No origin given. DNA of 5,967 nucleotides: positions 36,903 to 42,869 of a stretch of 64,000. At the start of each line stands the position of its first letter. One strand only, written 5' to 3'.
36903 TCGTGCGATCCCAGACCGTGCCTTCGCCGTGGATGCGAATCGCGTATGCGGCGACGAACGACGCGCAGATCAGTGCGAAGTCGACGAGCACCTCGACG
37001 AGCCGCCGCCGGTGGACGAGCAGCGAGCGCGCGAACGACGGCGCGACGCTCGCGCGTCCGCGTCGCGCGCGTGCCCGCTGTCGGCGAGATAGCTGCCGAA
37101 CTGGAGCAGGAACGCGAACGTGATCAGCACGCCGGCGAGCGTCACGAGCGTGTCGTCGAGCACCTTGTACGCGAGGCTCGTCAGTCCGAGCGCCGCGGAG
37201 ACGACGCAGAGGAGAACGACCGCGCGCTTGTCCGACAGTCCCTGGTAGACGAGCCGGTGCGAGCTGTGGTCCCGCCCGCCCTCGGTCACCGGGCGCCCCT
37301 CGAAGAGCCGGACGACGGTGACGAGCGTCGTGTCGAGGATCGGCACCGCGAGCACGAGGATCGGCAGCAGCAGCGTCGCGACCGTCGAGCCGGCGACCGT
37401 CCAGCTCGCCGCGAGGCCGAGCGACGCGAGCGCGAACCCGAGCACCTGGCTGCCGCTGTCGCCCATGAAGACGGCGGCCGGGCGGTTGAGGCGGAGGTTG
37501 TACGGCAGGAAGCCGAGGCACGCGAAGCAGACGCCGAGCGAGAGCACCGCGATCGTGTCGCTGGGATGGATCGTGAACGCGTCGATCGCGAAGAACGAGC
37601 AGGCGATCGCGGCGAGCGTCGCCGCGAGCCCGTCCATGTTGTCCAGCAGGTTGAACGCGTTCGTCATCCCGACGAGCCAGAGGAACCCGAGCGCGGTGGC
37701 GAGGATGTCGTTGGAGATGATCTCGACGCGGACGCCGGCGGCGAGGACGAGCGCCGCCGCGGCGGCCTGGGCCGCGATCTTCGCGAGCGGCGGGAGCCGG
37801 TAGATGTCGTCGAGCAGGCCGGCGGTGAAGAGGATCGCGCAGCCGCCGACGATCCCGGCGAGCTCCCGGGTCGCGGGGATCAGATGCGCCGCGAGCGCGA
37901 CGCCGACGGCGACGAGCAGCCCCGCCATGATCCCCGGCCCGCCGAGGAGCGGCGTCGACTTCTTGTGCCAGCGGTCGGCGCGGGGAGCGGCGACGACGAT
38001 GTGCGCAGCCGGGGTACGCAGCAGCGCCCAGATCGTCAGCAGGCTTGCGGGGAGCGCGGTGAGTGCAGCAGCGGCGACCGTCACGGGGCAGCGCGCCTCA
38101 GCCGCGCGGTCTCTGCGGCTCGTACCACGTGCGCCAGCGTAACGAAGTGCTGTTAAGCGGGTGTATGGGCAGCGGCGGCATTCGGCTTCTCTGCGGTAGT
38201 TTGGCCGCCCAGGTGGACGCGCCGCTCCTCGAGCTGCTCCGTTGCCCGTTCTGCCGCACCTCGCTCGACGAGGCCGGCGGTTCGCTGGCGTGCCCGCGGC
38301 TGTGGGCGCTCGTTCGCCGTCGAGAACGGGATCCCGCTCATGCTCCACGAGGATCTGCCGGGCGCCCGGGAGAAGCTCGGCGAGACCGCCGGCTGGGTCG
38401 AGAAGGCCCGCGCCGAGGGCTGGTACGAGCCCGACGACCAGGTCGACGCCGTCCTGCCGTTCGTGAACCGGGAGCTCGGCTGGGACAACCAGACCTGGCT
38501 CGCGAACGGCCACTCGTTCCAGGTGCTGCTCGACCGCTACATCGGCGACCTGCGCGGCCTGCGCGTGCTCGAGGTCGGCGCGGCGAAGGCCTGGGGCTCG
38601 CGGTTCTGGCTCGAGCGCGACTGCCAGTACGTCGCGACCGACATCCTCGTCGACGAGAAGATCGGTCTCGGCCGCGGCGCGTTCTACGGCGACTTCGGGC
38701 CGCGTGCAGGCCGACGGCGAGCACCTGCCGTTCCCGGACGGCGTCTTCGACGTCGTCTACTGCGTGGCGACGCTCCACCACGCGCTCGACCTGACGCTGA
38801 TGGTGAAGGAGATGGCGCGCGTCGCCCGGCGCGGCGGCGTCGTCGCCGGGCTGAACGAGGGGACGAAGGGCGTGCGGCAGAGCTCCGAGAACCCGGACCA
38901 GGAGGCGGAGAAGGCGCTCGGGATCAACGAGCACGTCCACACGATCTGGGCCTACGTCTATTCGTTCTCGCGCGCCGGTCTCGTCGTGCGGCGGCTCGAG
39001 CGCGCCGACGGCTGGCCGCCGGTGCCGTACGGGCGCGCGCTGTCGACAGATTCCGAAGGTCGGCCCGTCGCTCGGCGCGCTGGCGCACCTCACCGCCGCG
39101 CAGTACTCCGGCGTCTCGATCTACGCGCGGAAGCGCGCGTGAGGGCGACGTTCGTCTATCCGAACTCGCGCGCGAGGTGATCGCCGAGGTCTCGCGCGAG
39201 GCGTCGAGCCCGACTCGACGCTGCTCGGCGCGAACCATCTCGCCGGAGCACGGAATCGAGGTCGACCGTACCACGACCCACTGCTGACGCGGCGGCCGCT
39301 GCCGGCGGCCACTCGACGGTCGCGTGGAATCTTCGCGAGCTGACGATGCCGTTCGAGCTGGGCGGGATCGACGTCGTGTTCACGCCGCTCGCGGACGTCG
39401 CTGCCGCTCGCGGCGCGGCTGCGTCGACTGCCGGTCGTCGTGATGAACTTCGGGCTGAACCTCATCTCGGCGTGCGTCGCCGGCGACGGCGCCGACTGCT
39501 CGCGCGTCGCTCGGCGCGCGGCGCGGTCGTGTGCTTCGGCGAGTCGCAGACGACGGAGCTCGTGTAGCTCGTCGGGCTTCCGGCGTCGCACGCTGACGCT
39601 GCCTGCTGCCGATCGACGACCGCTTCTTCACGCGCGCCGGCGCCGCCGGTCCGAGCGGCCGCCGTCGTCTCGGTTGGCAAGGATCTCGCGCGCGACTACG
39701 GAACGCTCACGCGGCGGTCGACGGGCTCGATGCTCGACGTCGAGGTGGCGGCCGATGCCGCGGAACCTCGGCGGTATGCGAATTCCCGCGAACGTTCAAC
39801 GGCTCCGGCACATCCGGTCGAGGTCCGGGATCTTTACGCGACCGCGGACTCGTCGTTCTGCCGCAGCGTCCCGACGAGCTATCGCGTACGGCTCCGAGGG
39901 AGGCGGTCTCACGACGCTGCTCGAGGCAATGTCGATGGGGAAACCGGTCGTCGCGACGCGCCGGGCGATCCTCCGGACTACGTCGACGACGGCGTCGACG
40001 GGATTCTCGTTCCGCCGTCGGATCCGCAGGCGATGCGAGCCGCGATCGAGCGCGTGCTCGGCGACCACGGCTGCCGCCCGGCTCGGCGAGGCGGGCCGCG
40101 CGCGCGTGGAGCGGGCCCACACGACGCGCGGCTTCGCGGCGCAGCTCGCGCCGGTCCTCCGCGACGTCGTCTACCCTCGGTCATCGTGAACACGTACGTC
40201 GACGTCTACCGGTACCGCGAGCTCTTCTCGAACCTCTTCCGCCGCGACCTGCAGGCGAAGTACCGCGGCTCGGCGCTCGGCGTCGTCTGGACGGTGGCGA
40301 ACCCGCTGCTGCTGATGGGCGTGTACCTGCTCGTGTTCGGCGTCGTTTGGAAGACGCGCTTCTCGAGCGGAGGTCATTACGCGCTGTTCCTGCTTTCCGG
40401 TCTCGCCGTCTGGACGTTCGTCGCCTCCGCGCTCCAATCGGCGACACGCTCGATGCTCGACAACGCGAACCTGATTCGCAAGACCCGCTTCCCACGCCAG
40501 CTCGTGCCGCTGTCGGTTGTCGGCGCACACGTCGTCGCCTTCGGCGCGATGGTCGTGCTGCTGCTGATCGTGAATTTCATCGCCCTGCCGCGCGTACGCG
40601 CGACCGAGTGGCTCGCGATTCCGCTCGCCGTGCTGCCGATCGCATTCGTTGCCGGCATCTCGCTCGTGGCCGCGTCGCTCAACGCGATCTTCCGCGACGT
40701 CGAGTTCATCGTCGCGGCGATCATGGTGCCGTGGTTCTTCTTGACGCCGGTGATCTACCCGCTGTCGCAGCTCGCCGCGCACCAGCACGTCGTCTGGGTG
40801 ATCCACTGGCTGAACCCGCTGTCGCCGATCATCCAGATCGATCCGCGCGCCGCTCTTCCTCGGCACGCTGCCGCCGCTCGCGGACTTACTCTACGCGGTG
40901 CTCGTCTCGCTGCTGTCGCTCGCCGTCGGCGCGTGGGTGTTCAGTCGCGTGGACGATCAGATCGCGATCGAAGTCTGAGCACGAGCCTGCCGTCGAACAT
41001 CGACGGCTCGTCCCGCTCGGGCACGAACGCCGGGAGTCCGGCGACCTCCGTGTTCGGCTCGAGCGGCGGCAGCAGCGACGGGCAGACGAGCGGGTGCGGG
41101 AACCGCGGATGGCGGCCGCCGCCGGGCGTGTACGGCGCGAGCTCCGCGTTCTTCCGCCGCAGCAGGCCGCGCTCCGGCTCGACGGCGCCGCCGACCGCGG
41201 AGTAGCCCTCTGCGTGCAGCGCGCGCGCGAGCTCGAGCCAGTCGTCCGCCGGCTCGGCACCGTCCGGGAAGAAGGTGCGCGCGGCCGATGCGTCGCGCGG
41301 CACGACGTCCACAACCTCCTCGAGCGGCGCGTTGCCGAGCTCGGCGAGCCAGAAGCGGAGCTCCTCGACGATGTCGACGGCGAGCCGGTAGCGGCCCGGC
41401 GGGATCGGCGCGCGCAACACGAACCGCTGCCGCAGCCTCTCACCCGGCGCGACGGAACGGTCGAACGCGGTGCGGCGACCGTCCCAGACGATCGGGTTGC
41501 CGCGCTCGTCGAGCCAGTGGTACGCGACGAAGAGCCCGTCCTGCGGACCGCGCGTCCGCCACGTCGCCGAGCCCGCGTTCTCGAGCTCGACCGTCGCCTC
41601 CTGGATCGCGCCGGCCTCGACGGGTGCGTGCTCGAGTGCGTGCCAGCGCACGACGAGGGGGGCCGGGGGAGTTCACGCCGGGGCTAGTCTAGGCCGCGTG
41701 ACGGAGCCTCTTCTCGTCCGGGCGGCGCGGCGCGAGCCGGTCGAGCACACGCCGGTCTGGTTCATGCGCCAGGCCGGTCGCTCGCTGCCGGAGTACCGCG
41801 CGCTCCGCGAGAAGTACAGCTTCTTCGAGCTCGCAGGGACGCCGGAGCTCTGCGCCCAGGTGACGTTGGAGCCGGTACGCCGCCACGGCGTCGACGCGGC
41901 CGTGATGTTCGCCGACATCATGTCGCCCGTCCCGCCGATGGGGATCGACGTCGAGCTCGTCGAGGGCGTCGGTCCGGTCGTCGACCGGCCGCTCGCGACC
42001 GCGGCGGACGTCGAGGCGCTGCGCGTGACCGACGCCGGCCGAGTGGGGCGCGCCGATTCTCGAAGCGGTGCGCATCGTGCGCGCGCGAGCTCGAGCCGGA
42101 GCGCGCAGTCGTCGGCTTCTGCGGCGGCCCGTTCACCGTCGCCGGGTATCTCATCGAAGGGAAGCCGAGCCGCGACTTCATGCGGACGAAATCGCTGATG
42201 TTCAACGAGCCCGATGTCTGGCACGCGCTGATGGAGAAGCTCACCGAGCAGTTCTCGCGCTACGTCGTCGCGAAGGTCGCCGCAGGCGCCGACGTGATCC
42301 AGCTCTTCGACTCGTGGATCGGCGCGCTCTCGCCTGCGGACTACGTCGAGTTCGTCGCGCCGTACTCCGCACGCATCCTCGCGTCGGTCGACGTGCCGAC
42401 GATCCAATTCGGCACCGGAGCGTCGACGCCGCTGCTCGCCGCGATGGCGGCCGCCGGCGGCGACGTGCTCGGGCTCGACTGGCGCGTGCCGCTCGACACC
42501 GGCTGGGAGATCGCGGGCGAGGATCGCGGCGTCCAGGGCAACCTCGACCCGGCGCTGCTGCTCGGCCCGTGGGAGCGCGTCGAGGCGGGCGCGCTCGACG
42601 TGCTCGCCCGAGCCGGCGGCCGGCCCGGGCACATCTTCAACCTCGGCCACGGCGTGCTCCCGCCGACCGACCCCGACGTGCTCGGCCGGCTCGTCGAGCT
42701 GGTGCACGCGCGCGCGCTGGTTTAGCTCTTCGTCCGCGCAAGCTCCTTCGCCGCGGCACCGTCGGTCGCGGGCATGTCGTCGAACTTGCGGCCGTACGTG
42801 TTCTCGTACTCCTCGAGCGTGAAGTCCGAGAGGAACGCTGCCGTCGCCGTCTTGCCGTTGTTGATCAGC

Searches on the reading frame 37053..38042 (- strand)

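Call 67: search_protein_families(library=pfam, max_evalue=0.0001, proteins=[window:37053-38042:-])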
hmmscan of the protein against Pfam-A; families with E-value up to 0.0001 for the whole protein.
window:37053-38042:- (330 aa): 1 family
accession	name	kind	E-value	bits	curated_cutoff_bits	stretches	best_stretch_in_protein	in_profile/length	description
PF00953.26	Glycos_transf_4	-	6.8e-29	101.4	27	1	63-211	3-158/160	Glycosyl transferase family 4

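Call 70: search_protein_families(library=ncbifam, max_evalue=1e-10, proteins=[window:37053-38042:-])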
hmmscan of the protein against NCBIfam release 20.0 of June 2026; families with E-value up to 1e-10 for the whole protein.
window:37053-38042:- (330 aa): 3 families
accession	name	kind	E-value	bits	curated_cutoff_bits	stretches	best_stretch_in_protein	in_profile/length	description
TIGR02380.1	ECA_wecA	exception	5.2e-27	94.9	326.05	1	13-310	23-327/346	UDP-N-acetylglucosamine--undecaprenyl-phosphate N-acetylglucosaminephosphotransferase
NF053644.1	MraY_archaea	equivalog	3.1e-19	69.5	450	1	87-285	152-335/340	pseudomurein biosynthesis MraY family phospho-N-acetylmuramoyl-pentapeptide-transferase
TIGR00445.1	mraY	equivalog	6.9e-12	45.5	192.05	1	112-212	134-245/321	phospho-N-acetylmuramoyl-pentapeptide-transferase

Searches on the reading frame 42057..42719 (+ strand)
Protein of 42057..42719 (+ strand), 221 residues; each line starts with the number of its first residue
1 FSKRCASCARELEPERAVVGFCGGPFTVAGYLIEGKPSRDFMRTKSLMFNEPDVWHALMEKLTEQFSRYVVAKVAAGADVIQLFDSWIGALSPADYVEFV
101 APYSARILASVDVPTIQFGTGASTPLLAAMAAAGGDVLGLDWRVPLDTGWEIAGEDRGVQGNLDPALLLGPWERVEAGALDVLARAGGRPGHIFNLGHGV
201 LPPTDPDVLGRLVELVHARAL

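Call 68: search_protein_families(library=pfam, max_evalue=0.0001, proteins=[window:42057-42719:+])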
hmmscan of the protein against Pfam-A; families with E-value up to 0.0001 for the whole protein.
window:42057-42719:+ (221 aa): 1 family
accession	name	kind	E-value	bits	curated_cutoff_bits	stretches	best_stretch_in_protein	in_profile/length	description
PF01208.23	URO-D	-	1.3e-70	238.6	23.9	1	6-218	127-345/346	Uroporphyrinogen decarboxylase (URO-D)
